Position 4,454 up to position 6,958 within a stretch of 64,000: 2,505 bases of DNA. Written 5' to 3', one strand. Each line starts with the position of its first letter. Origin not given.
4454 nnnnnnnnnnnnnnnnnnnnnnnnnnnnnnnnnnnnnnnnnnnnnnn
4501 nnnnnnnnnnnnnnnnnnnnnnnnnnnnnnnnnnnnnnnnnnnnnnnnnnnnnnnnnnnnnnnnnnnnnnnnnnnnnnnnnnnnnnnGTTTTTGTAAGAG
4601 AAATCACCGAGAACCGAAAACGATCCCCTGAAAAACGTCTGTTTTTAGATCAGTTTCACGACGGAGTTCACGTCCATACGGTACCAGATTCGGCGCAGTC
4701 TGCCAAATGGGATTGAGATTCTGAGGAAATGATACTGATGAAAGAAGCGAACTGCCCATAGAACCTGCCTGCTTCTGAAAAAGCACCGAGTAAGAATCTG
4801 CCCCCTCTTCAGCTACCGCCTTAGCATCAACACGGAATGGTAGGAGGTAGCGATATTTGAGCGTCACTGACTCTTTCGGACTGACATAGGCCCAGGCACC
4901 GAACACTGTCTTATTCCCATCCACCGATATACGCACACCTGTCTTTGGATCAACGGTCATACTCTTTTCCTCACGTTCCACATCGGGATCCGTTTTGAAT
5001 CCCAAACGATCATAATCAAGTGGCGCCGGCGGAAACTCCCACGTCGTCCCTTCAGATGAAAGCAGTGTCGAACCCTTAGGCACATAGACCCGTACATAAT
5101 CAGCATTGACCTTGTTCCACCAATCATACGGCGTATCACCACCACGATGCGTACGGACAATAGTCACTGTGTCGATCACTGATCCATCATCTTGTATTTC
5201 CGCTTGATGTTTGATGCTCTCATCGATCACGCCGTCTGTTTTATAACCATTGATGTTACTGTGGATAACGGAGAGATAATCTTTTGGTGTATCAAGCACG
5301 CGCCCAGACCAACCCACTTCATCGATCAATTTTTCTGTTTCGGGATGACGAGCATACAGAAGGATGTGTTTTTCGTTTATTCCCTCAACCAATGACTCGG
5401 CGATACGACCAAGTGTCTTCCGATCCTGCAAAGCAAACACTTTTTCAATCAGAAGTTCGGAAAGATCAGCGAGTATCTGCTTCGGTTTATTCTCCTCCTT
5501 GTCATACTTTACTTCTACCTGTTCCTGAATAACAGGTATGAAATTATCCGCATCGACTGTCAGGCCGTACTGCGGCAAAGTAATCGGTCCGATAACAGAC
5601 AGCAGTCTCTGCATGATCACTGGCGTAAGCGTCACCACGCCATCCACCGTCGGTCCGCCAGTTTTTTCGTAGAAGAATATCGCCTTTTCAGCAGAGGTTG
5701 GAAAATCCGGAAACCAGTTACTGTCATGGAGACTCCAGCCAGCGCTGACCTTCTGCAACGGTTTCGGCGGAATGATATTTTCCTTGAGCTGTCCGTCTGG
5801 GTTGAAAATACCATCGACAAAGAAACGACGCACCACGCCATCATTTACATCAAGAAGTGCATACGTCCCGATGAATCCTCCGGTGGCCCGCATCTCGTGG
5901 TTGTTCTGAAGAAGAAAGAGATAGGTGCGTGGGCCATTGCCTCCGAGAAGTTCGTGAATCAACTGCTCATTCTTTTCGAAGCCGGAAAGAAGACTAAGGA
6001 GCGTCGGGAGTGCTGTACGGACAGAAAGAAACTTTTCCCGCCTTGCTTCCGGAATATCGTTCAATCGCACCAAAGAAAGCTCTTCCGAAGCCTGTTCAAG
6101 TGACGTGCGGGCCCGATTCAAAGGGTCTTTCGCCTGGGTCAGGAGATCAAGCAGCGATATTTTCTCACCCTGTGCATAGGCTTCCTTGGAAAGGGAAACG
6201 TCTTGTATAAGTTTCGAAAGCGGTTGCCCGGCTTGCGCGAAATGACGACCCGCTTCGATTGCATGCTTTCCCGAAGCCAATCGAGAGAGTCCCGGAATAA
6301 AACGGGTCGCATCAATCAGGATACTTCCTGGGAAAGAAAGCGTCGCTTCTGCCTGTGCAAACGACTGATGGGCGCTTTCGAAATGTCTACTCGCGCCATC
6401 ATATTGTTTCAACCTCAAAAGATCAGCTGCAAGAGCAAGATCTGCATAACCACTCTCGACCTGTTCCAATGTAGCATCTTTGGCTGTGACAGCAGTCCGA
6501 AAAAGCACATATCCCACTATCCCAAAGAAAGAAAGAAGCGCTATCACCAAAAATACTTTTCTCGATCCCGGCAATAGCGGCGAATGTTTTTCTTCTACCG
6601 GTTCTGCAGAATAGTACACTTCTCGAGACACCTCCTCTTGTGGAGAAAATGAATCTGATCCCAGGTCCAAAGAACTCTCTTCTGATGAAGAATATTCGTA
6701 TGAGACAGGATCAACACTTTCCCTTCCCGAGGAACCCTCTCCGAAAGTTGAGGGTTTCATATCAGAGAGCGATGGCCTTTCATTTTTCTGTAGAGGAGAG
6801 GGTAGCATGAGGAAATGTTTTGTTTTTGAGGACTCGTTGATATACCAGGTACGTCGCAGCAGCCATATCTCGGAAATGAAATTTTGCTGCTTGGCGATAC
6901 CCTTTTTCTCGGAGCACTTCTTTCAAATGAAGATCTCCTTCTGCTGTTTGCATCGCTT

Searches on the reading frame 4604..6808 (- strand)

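Call 32: search_protein_families(library=pfam, proteins=[window:4604-6808:-], max_evalue=0.00001)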
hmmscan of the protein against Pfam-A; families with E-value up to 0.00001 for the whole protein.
window:4604-6808:- (734 aa): 1 family
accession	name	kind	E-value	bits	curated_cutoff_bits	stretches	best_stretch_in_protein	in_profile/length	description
PF13196.11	DUF4012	-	6.2e-33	114.8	28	1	291-431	1-143/144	Protein of unknown function (DUF4012)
